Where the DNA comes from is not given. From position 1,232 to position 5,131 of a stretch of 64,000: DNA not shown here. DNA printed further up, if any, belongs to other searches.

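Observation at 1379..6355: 1658-aa single-ORF fusion of an M48-like zinc metalloprotease and a UbiB/ABC1-type atypical kinase domain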

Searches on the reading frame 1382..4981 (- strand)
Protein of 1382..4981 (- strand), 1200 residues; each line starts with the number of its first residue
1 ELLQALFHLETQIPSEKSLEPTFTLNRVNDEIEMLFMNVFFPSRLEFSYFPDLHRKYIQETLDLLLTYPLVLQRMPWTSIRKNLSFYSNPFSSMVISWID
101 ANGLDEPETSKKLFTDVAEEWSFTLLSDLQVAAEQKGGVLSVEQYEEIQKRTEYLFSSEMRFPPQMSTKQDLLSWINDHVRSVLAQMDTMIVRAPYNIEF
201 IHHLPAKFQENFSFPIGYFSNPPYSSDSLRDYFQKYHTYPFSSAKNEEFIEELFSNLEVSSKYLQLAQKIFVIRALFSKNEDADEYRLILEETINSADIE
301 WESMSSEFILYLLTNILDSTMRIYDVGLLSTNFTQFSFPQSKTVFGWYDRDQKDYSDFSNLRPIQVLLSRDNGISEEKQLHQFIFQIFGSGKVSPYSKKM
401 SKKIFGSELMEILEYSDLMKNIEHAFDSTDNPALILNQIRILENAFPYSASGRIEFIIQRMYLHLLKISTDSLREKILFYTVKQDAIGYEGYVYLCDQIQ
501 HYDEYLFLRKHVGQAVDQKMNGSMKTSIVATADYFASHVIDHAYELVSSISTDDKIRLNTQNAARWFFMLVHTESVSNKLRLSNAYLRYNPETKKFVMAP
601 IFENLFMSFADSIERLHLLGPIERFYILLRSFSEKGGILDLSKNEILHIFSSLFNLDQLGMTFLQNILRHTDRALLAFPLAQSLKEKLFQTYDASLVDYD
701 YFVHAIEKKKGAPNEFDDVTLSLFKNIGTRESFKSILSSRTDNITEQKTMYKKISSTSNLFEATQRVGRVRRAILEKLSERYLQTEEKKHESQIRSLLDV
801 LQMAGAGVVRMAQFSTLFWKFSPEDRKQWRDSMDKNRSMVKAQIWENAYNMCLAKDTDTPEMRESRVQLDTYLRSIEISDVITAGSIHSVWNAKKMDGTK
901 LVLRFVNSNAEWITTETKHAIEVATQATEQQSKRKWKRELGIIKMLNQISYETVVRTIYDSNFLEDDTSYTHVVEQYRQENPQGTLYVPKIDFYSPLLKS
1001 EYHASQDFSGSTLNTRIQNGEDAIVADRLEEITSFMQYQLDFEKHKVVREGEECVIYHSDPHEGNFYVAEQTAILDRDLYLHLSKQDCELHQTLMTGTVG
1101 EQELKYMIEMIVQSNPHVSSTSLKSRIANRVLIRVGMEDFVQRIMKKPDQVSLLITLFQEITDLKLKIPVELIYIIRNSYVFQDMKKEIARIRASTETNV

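Call 26: search_protein_representatives(protein=window:1382-4981:-)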
Query: 1200 residues. Proteins with E-value up to 0.001 (for the whole library): 132; up to 1e-10: 109; up to 1e-30: 59. The best 132 are listed.
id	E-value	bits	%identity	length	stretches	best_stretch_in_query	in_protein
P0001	0.0e+00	2680.5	100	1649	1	1-1200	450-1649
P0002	2.4e-62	227.8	27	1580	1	263-1189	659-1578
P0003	4.0e-62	227.0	26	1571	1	263-1189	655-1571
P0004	6.9e-55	203.1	27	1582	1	453-1189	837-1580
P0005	5.0e-54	200.2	26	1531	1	447-1190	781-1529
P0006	1.8e-49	185.1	25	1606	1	281-1187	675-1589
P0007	1.6e-48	182.0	28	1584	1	440-1185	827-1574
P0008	4.3e-48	180.6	28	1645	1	440-1148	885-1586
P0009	7.2e-48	179.9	26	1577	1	441-1180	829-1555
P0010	7.3e-45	169.9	24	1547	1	269-1190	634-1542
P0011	3.8e-43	164.2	26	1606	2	448-1188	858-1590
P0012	5.2e-42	160.4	26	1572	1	417-1165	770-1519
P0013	4.2e-41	157.4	25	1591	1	396-1187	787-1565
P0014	5.5e-41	157.1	25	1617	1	404-1185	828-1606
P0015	1.3e-40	155.9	22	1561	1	270-1188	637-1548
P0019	9.3e-40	153.0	27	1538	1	443-1188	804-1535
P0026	1.0e-37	146.2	26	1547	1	460-1188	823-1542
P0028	7.2e-37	143.4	27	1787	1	438-1158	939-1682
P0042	1.9e-34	135.4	23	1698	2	790-1190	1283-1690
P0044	3.3e-34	134.6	25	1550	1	461-1186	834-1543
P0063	5.2e-30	120.7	24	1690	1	427-1162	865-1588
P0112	1.2e-09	53.3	25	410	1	880-1190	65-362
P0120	1.1e-06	43.5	25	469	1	900-1186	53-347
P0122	5.5e-06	41.2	22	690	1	533-1115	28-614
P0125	1.7e-05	39.6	27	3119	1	883-1179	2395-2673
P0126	2.1e-05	39.2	27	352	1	836-1179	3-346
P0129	1.0e-04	36.9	26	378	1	874-1178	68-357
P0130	1.1e-04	36.8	25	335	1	900-1127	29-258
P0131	2.9e-04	35.4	24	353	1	944-1139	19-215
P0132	4.2e-04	34.9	27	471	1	876-1147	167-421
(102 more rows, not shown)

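Call 34: search_protein_families(library=pfam, proteins=[P0112, P0120, P0126, P0129, P0130, P0131, P0132, P0122, P0125], max_evalue=0.01)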
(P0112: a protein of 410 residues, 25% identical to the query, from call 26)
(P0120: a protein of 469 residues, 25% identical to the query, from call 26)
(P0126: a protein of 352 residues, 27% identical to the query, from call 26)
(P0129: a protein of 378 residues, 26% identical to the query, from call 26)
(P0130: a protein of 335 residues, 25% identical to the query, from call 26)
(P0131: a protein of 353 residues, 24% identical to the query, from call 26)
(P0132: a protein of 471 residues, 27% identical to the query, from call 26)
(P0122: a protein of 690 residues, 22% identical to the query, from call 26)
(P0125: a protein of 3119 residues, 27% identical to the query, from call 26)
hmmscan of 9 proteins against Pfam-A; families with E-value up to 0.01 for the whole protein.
P0112 (410 aa): 3 families
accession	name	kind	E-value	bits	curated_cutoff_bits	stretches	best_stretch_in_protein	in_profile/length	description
PF03109.22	ABC1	-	2.1e-16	60.2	22.9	1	66-263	37-225/244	ABC1 atypical kinase-like domain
PF01163.29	RIO1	-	6e-05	23.2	22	1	164-249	68-148/187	RIO domain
PF01636.29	APH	-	0.0037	17.5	23.2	0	222-248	166-193/239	Phosphotransferase enzyme family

P0120 (469 aa): 1 family
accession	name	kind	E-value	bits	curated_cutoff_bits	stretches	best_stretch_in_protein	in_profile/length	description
PF03109.22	ABC1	-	0.00076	19.1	22.9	1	84-258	82-230/244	ABC1 atypical kinase-like domain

P0126 (352 aa): 1 family
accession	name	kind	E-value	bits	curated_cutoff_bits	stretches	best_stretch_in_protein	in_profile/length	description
PF03109.22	ABC1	-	1.9e-09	37.5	22.9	1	41-267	38-226/244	ABC1 atypical kinase-like domain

P0129 (378 aa): 2 families
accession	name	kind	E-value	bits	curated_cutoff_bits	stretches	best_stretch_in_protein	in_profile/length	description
PF03109.22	ABC1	-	9.7e-17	61.3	22.9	1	76-281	38-225/244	ABC1 atypical kinase-like domain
PF00069.31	Pkinase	-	3.2e-05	23.9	31.7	1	183-266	64-141/263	Protein kinase domain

P0130 (335 aa): 1 family
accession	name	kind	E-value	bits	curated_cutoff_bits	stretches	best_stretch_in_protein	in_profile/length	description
PF03109.22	ABC1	-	0.00013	21.6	22.9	1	143-227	151-230/244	ABC1 atypical kinase-like domain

P0131 (353 aa): 0 families

P0132 (471 aa): 1 family
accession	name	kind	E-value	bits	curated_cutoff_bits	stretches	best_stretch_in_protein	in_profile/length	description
PF03109.22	ABC1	-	2.3e-17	63.4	22.9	1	172-361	37-222/244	ABC1 atypical kinase-like domain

P0122 (690 aa): 1 family
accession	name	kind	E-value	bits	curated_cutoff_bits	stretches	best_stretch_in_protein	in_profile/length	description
PF03109.22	ABC1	-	7.3e-17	61.8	22.9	1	365-584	20-223/244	ABC1 atypical kinase-like domain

P0125 (3119 aa): 2 families
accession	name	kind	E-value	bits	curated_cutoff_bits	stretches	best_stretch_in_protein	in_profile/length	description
PF03109.22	ABC1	-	1.7e-13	50.7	22.9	1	2394-2589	38-222/244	ABC1 atypical kinase-like domain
PF01435.24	Peptidase_M48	-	1.3e-10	41.8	20.3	1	1236-1295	22-84/186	Peptidase family M48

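Call 36: list_cluster_members(proteins=[P0002, P0004, P0006, P0010, P0014, P0028, P0042, P0063, P0125, P0112])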
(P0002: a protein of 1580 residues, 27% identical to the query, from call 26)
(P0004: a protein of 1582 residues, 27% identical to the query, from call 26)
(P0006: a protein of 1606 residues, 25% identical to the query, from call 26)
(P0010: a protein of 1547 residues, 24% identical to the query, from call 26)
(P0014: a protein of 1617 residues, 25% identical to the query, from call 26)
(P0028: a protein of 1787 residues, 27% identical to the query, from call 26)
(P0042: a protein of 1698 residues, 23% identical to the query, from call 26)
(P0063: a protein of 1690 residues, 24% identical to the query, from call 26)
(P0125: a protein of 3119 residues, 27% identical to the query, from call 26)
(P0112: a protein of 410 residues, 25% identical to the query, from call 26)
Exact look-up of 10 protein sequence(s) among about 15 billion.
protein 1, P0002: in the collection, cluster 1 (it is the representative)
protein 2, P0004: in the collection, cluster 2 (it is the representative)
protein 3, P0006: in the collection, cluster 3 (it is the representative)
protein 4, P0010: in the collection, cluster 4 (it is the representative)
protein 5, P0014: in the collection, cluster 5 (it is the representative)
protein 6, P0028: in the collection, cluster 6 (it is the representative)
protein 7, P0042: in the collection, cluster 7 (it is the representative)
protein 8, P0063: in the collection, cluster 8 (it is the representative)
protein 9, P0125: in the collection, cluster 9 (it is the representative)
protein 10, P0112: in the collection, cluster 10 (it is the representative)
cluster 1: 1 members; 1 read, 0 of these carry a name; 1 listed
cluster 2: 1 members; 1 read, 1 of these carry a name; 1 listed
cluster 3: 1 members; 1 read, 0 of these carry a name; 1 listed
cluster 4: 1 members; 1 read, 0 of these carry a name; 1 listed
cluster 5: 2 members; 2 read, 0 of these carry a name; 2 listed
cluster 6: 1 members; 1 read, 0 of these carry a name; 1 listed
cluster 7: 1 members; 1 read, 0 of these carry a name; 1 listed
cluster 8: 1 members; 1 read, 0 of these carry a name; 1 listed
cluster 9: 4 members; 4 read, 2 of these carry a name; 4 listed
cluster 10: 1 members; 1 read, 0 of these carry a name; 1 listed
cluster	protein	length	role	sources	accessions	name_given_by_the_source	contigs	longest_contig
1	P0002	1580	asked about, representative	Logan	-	-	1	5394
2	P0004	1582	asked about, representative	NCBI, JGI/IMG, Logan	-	hypothetical protein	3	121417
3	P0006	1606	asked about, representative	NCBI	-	-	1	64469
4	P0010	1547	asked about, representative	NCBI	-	-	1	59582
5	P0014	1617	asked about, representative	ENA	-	-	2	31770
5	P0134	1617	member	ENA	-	-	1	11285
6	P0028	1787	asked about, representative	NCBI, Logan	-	-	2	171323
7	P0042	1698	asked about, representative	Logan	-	-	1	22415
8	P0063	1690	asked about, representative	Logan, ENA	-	-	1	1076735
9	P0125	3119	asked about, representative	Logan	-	-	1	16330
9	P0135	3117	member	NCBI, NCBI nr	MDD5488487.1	MAG: AarF/UbiB family protein [Candidatus Omnitrophica bacterium] | AarF/UbiB family protein [Candidatus Omnitrophota bacterium]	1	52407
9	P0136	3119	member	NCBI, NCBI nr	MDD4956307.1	MAG: AarF/UbiB family protein [Candidatus Omnitrophica bacterium] | AarF/UbiB family protein [Candidatus Omnitrophota bacterium]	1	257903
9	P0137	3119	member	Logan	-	-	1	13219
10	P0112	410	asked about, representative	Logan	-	-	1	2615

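Call 74: search_protein_families(library=pfam, proteins=[P0004, P0010, P0014, P0019, P0026, P0044], max_evalue=0.1)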
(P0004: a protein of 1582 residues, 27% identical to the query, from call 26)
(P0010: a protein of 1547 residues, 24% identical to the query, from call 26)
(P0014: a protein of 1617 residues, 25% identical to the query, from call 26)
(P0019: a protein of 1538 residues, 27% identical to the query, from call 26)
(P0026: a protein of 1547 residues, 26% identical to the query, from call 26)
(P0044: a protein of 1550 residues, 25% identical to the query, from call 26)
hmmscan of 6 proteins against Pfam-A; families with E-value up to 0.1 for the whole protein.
P0004 (1582 aa): 1 family
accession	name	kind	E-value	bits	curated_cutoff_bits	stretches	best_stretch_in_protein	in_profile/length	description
PF01435.24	Peptidase_M48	-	2.8e-15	57.1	20.3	1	93-178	10-99/186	Peptidase family M48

P0010 (1547 aa): 2 families
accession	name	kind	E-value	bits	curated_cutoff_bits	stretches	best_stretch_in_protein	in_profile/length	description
PF01435.24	Peptidase_M48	-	5.1e-11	43.2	20.3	1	95-165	4-79/186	Peptidase family M48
PF03109.22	ABC1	-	1.8e-05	24.5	22.9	1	1399-1443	179-223/244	ABC1 atypical kinase-like domain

P0014 (1617 aa): 4 families
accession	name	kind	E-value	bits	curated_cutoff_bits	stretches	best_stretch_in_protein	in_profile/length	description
PF01435.24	Peptidase_M48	-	6.4e-11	42.8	20.3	1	101-176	9-86/186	Peptidase family M48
PF01636.29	APH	-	0.009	16.2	23.2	1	1471-1503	163-193/239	Phosphotransferase enzyme family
PF03109.22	ABC1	-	0.016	14.8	22.9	0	1477-1522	187-229/244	ABC1 atypical kinase-like domain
PF24881.1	DUF7739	-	0.019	16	27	0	246-297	8-62/98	Domain of unknown function (DUF7739)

P0019 (1538 aa): 2 families
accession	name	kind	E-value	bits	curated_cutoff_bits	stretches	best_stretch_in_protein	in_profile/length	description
PF01435.24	Peptidase_M48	-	3.6e-09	37.2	20.3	1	94-166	2-79/186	Peptidase family M48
PF01636.29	APH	-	0.019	15.1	23.2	0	1340-1425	119-193/239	Phosphotransferase enzyme family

P0026 (1547 aa): 4 families
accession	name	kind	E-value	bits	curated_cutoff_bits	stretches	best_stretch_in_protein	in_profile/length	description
PF01435.24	Peptidase_M48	-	1.6e-09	38.3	20.3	1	95-163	5-79/186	Peptidase family M48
PF22909.1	Caulimovir_coat_dom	-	0.031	15.1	27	0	471-526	26-81/113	Caulimovirus coat protein, conserved domain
PF03109.22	ABC1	-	0.049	13.2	22.9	0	1412-1453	188-225/244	ABC1 atypical kinase-like domain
PF10157.14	BORCS6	-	0.086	13.5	35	0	135-189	37-90/101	BLOC-1-related complex sub-unit 6 C-terminal helix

P0044 (1550 aa): 2 families
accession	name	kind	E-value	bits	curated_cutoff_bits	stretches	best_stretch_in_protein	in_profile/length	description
PF01435.24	Peptidase_M48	-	3.8e-12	46.8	20.3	1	90-156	10-82/186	Peptidase family M48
PF03109.22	ABC1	-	8.6e-09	35.3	22.9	1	1233-1441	38-221/244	ABC1 atypical kinase-like domain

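Call 85: find_encoding_contigs(protein=P0129, flank=8000, max_places=4)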
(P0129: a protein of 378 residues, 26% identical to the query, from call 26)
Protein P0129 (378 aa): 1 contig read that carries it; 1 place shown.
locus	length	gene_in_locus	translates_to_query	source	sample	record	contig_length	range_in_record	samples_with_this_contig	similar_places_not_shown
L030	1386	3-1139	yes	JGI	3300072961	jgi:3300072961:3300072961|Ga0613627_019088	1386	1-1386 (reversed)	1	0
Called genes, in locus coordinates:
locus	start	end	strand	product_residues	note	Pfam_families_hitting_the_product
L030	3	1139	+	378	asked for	PF03109:ABC1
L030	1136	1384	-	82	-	?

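Call 86: find_encoding_contigs(protein=P0132, flank=8000, max_places=4)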
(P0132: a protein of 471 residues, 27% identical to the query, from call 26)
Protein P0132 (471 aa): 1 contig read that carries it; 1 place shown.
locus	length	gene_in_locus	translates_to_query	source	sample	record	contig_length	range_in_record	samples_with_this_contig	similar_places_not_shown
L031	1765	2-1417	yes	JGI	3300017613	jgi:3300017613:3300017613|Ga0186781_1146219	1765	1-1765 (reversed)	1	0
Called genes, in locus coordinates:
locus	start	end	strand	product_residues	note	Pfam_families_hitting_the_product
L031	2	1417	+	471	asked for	PF03109:ABC1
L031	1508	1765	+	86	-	?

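Call 88: find_encoding_contigs(protein=P0136, flank=6000, max_places=2)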
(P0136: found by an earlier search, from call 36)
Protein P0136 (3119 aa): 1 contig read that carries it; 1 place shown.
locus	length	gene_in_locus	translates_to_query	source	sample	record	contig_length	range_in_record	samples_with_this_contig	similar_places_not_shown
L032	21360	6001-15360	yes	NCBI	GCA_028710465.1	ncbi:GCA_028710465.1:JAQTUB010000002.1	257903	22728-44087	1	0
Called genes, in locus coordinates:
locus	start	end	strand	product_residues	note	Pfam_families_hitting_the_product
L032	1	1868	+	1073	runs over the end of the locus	PF25596:CPSase_L_D1, PF02222:ATP-grasp, PF02786:CPSase_L_D2, PF07478:Dala_Dala_lig_C, PF02787:CPSase_L_D3, PF25596:CPSase_L_D1, PF02786:CPSase_L_D2, PF02222:ATP-grasp, +6 more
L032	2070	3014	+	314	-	PF01545:Cation_efflux, PF16916:ZT_dimer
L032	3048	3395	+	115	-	PF01925:TauE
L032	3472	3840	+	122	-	PF00072:Response_reg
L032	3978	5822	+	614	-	PF00009:GTP_EFTU, PF01926:MMR_HSR1 (weak), PF22042:EF-G_D2, PF03144:GTP_EFTU_D2, PF00679:EFG_C, PF21018:BipA_C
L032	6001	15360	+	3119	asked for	PF01435:Peptidase_M48 (weak), PF03109:ABC1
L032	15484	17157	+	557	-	PF00999:Na_H_Exchanger, PF00571:CBS (weak)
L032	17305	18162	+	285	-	PF01145:Band_7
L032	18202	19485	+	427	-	PF02321:OEP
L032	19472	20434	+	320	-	PF25917:BSH_RND, PF25973:BSH_CzcB, PF25984:BSH_YknX (weak), PF25989:YknX_C (faint), PF25990:Beta-barrel_YknX (weak), PF25967:RND-MFP_C, PF25975:CzcB_C (weak)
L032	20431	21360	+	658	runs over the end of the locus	PF00005:ABC_tran, PF02463:SMC_N (weak), PF13304:AAA_21 (faint), PF12704:MacB_PCD, PF02687:FtsX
